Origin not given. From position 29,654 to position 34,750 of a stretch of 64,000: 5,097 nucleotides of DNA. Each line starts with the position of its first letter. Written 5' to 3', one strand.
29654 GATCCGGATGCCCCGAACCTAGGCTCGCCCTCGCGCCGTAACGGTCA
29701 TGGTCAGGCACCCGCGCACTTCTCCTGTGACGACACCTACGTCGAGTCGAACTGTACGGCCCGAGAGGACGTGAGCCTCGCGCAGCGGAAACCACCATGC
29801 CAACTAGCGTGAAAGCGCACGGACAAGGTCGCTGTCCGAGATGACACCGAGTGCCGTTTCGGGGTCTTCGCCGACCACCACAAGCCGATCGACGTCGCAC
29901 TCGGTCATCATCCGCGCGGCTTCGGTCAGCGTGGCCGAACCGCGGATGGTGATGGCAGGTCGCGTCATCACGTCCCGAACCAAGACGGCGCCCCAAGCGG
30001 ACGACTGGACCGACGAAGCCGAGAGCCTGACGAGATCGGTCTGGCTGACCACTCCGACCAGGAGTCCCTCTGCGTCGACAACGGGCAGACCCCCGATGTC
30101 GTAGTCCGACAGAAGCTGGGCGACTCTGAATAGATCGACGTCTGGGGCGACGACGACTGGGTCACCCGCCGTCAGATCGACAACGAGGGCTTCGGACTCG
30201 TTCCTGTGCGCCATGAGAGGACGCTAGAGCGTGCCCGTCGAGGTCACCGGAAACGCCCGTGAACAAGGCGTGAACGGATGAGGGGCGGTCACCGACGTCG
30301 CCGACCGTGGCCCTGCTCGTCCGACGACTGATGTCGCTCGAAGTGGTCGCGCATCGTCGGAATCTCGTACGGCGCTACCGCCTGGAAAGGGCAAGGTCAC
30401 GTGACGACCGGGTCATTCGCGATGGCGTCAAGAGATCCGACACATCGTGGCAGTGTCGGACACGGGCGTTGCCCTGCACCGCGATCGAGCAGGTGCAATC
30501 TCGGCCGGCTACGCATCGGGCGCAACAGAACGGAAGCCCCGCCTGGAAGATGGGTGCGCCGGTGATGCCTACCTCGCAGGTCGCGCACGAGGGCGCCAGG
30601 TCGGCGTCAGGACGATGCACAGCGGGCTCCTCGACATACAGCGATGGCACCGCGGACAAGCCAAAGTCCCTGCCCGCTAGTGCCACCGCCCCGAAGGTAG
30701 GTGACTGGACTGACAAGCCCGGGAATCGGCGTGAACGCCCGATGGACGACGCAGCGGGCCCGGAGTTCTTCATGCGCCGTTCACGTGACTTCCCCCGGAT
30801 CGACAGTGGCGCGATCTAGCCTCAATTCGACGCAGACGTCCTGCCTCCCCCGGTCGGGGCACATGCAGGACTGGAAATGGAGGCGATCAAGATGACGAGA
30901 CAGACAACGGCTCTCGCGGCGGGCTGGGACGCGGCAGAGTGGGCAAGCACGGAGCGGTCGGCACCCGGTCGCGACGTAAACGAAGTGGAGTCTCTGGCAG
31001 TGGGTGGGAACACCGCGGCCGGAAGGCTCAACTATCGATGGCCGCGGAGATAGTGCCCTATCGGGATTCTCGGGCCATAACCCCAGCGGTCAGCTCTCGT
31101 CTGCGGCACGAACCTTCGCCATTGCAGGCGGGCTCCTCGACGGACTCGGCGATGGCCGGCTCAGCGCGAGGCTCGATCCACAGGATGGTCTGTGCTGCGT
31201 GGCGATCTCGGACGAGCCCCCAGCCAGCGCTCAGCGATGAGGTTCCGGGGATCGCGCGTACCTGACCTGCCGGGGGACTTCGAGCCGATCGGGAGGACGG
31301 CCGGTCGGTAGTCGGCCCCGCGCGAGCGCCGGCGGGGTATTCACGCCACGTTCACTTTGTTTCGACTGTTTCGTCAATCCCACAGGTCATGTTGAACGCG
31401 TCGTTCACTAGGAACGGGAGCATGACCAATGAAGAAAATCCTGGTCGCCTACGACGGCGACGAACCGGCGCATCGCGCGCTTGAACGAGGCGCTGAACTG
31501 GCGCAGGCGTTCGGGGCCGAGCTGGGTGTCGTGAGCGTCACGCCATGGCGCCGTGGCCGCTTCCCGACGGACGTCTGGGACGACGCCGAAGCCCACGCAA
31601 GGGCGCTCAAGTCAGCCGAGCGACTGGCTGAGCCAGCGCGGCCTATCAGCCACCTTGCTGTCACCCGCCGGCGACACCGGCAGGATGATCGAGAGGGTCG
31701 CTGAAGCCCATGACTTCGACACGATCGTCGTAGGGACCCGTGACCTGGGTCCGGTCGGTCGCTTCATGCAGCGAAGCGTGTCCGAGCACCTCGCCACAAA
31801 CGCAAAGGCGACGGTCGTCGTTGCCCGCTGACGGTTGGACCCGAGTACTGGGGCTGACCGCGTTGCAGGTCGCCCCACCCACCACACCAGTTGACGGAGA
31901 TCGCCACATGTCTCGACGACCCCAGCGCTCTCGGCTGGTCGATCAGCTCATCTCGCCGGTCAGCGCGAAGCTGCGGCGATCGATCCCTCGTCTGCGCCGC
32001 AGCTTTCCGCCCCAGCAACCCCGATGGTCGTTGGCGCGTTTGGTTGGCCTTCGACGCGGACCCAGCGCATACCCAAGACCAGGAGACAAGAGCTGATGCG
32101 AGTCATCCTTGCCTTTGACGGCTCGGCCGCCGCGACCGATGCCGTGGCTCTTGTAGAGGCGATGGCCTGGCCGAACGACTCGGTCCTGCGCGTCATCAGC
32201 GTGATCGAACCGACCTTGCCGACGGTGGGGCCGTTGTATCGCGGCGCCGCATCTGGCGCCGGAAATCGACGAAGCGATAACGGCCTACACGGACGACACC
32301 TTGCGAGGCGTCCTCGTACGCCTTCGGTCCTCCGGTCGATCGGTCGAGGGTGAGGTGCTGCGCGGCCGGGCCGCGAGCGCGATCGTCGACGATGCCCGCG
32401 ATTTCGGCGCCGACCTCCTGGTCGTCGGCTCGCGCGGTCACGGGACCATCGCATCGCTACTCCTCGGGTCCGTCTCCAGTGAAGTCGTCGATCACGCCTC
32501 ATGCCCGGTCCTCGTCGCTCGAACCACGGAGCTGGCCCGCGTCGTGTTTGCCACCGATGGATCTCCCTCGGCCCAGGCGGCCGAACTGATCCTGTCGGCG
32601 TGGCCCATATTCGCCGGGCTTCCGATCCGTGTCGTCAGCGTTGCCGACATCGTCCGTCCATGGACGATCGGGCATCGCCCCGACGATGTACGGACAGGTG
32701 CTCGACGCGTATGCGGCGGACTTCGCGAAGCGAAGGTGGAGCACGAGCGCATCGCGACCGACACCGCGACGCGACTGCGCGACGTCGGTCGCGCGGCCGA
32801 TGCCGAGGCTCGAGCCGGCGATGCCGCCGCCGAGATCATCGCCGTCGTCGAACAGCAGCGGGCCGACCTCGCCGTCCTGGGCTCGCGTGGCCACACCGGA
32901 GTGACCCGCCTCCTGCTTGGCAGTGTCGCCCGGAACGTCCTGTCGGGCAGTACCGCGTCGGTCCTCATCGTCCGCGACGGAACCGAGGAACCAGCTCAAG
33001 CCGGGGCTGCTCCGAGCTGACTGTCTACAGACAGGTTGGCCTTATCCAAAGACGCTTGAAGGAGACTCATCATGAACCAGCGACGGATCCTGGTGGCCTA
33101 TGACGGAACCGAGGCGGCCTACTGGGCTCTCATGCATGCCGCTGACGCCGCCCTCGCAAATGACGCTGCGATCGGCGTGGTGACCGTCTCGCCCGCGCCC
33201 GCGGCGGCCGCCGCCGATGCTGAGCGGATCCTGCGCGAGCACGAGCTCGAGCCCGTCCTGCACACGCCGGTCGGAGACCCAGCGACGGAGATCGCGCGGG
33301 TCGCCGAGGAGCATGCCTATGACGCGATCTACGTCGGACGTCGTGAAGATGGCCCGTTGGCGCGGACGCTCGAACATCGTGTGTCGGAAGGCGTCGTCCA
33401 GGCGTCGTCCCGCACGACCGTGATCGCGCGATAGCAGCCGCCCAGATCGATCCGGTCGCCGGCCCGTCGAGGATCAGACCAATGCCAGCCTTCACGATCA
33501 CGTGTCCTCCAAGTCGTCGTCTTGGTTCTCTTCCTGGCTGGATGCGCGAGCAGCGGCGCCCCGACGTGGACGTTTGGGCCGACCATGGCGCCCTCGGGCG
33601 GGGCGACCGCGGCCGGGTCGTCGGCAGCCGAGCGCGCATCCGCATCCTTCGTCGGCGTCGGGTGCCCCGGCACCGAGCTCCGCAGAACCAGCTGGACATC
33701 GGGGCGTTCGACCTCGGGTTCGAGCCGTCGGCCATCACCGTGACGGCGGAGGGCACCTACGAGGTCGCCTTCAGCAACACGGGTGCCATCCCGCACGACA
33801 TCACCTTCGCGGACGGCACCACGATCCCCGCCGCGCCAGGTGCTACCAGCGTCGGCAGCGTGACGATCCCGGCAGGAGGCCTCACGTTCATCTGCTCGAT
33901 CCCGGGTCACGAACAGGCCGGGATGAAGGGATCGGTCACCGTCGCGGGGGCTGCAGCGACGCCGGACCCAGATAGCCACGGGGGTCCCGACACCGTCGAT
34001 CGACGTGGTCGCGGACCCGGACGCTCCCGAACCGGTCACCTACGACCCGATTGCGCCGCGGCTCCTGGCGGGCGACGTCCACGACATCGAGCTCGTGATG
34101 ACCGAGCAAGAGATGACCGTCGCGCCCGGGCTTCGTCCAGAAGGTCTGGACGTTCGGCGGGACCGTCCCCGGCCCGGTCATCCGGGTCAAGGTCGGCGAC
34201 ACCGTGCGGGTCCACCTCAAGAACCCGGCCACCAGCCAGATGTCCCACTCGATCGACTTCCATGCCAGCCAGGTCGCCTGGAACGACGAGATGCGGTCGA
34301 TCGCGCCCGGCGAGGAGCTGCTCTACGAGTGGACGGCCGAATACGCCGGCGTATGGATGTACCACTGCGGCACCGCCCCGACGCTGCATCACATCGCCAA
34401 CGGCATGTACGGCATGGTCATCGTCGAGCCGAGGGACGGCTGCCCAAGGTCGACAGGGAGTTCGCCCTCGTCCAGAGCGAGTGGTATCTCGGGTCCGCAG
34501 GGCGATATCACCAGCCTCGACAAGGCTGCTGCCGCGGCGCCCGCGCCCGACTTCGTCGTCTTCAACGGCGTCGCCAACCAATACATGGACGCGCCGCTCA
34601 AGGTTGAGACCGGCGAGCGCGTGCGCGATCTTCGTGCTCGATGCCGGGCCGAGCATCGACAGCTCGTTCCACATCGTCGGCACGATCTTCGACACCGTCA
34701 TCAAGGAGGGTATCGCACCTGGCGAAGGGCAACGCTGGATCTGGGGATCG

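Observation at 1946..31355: Recurrent 11-bp-phased RTTCAY direct repeats upstream of at least 10 transcription units: a candidate regulon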

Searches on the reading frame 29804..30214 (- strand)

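Call 18: search_protein_families(library=ncbifam, proteins=[window:29804-30214:-], max_evalue=0.01)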
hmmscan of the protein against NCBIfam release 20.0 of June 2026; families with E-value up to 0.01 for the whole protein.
window:29804-30214:- (136 aa): 25 families
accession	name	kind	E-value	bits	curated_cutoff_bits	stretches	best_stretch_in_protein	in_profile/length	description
NF053704.1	TransRegCcpNBacil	equivalog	9.9e-12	44.7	260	1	11-132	76-200/208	transcriptional regulator CcpN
NF011442.0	PRK14869.1-4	equivalog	5.9e-11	41.5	400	1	8-68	69-129/543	putative manganese-dependent inorganic diphosphatase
TIGR01302.1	IMP_dehydrog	equivalog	6.7e-11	41.7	481.5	1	16-133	87-199/450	IMP dehydrogenase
NF053603.1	HhpR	exception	1.5e-10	40.7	520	2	11-63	224-276/282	CBS domain-containing high hydrostatic pressure regulator HhpR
NF011447.0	PRK14869.2-3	equivalog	1.1e-09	37.4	522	2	25-65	84-124/540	putative manganese-dependent inorganic diphosphatase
NF011449.0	PRK14869.2-5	equivalog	3.8e-08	32.8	411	1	9-64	67-123/451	putative manganese-dependent inorganic diphosphatase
NF011443.0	PRK14869.1-5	equivalog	7.9e-08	31.2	335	1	10-70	70-130/546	putative manganese-dependent inorganic diphosphatase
NF011441.0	PRK14869.1-3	equivalog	8.3e-08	31.3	753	1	10-63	69-122/548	putative manganese-dependent inorganic diphosphatase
TIGR01137.1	cysta_beta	equivalog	1.1e-07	30.9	510.25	1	9-132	338-454/457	cystathionine beta-synthase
NF038279.1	TF_CBS_SpxR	exception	1.6e-07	30.4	600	1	44-135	225-306/427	CBS-HotDog domain-containing transcription factor SpxR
NF011445.0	PRK14869.2-1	equivalog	1.9e-07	29.9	483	1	11-63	70-119/548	putative manganese-dependent inorganic diphosphatase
NF041552.1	TF_PrdR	equivalog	3e-07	29.1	795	1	7-132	4-123/577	sigma-54 dependent transcriptional regulator PrdR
TIGR00400.1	mgtE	equivalog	9.3e-07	28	232.75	1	7-63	193-249/450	magnesium transporter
NF011440.0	PRK14869.1-2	equivalog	1.1e-06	27.6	746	1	11-65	69-123/541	putative manganese-dependent inorganic diphosphatase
TIGR00393.1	kpsF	subfamily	1.9e-06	27.7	203.7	1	33-125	180-267/268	KpsF/GutQ family sugar-phosphate isomerase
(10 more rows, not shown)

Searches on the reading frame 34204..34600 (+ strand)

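Call 47: search_protein_families(library=pfam, proteins=[window:34204-34600:+], max_evalue=0.001)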
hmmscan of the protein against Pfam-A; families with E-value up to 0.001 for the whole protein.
window:34204-34600:+ (132 aa): 2 families
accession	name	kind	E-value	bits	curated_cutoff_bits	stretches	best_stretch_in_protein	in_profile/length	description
PF07731.20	Cu-oxidase_2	-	1.4e-06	28.5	20.4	1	32-77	94-136/137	Multicopper oxidase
PF07732.21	Cu-oxidase_3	-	1.1e-05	25.9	21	1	3-78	39-118/119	Multicopper oxidase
